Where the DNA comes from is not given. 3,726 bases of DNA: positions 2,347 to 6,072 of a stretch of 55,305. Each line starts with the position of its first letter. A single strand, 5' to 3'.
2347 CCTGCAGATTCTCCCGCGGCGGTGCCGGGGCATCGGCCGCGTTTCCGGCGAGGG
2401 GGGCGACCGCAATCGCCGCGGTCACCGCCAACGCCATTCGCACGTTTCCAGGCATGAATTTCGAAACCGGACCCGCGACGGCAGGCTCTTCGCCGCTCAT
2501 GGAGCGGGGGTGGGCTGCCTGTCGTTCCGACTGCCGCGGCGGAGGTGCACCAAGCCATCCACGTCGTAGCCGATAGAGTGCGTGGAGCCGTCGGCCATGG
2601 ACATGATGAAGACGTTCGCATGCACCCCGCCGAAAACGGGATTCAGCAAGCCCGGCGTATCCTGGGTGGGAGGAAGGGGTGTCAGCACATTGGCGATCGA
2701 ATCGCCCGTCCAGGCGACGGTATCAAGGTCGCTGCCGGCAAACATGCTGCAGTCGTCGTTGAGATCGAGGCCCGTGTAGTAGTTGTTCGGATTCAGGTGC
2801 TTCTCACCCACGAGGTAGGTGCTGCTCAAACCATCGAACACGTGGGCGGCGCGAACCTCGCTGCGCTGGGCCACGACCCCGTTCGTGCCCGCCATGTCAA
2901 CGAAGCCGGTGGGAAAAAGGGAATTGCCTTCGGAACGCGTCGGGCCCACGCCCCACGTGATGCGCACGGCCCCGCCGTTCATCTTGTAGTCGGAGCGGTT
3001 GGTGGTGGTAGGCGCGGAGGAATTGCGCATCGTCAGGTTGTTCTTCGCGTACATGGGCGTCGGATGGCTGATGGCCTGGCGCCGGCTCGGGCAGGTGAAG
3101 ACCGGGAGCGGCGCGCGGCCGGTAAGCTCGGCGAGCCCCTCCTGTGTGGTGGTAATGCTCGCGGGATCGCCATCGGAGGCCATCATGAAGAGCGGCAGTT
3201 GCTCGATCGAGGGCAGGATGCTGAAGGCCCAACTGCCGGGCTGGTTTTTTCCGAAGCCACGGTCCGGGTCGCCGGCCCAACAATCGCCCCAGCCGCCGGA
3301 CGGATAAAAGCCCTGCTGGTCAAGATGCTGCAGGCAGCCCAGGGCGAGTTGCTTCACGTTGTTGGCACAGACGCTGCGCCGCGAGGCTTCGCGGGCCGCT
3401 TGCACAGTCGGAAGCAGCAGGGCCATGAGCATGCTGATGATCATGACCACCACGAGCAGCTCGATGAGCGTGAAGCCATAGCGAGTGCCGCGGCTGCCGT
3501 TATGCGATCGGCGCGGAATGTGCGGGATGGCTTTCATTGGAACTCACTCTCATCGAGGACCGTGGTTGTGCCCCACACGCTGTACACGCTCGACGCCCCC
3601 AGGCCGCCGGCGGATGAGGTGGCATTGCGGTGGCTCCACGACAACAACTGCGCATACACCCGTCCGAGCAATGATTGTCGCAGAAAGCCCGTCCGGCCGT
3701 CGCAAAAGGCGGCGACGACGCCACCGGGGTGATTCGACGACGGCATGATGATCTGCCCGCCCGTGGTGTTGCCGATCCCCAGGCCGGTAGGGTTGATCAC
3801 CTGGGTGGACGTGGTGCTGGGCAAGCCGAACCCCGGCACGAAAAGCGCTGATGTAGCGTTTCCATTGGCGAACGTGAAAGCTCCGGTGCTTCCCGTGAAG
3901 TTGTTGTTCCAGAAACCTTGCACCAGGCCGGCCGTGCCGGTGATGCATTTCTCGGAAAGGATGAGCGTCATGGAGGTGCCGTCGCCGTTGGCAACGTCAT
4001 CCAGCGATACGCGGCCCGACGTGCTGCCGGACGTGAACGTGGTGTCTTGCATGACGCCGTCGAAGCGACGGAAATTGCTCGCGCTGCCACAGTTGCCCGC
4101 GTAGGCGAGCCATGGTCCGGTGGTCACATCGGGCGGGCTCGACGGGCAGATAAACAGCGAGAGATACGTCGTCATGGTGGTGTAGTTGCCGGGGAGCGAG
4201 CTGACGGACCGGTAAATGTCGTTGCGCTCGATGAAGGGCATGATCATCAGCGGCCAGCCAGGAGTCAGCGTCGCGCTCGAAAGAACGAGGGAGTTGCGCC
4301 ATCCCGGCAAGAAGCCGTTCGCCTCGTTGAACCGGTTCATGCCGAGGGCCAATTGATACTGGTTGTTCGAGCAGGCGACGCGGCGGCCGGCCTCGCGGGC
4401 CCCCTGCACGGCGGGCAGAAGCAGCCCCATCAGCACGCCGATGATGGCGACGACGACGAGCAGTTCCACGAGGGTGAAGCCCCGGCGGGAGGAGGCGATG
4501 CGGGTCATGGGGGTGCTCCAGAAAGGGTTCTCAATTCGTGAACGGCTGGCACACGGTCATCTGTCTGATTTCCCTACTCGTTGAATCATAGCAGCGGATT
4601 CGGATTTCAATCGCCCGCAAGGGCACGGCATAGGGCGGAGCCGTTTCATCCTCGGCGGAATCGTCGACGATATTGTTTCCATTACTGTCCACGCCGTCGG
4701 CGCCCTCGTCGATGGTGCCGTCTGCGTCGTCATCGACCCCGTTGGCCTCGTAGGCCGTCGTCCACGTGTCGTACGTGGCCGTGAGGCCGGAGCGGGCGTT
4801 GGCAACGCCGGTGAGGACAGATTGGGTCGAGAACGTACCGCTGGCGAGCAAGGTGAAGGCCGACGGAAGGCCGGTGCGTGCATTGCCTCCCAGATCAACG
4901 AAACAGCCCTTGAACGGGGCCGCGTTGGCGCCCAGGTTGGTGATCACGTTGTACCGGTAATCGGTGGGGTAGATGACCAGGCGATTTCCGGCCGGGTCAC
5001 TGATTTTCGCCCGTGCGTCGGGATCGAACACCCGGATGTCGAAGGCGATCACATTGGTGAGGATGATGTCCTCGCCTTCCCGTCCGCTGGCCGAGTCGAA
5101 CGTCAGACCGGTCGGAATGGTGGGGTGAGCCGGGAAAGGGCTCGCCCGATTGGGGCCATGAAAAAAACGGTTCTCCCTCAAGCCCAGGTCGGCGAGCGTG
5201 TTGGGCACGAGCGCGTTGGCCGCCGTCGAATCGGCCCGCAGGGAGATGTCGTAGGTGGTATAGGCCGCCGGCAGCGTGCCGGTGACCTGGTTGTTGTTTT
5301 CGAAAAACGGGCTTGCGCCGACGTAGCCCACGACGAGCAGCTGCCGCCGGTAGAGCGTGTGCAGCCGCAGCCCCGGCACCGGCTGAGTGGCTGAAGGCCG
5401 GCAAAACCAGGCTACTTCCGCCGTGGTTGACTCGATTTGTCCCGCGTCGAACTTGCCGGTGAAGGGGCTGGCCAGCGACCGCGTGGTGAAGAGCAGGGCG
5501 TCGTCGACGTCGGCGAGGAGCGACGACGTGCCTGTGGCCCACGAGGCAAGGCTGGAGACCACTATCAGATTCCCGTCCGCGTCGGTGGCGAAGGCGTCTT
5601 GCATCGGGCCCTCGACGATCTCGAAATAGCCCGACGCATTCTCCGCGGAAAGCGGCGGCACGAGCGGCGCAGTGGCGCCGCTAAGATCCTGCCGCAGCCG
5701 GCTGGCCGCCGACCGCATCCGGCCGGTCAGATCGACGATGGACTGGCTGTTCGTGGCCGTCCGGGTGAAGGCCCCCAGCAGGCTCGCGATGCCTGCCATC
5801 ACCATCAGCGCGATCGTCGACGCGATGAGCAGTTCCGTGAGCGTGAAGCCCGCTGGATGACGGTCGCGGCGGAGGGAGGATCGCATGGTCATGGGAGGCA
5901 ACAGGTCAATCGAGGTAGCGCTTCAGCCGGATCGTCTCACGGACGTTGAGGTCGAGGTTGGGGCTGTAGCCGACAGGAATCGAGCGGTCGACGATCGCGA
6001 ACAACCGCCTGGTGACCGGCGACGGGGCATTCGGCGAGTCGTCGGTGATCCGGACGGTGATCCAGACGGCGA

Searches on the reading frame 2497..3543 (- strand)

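Call 50: search_protein_families(library=pfam, proteins=[window:2497-3543:-], max_evalue=0.0001)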
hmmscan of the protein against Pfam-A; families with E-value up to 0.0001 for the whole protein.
window:2497-3543:- (348 aa): 2 families
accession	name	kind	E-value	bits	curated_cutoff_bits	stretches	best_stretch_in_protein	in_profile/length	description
PF07596.16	SBP_bac_10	-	6.3e-32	112.1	23.3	1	48-329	1-266/268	Protein of unknown function (DUF1559)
PF07963.17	N_methyl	-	1.1e-06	28.4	21.2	1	21-44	4-27/27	Prokaryotic N-terminal methylation motif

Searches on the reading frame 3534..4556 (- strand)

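Call 50: search_protein_families(library=pfam, proteins=[window:3534-4556:-], max_evalue=0.0001)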
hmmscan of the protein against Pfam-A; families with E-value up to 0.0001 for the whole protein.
window:3534-4556:- (340 aa): 2 families
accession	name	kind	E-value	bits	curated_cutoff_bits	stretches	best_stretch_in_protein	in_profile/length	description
PF07596.16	SBP_bac_10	-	1e-23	85.2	23.3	1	51-295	1-264/268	Protein of unknown function (DUF1559)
PF07963.17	N_methyl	-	3.7e-08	33.1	21.2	1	23-47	3-27/27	Prokaryotic N-terminal methylation motif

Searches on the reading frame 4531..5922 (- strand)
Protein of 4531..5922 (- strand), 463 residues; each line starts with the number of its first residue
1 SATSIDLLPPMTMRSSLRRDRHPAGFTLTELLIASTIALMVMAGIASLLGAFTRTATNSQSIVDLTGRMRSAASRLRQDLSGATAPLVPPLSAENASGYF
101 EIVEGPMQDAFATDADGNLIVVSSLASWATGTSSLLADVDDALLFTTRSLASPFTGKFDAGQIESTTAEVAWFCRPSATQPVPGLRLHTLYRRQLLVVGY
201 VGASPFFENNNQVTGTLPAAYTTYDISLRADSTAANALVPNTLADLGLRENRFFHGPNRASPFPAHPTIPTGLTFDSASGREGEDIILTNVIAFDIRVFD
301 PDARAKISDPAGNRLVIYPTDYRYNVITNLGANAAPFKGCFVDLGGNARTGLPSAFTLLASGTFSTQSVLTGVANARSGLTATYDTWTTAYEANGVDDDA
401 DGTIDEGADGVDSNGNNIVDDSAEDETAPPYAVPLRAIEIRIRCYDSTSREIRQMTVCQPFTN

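Call 50: search_protein_families(library=pfam, proteins=[window:4531-5922:-], max_evalue=0.0001)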
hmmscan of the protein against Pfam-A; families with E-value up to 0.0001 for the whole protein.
window:4531-5922:- (463 aa): 1 family
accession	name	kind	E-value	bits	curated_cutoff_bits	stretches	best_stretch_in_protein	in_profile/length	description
PF07963.17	N_methyl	-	1.9e-05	24.5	21.2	1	24-45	5-26/27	Prokaryotic N-terminal methylation motif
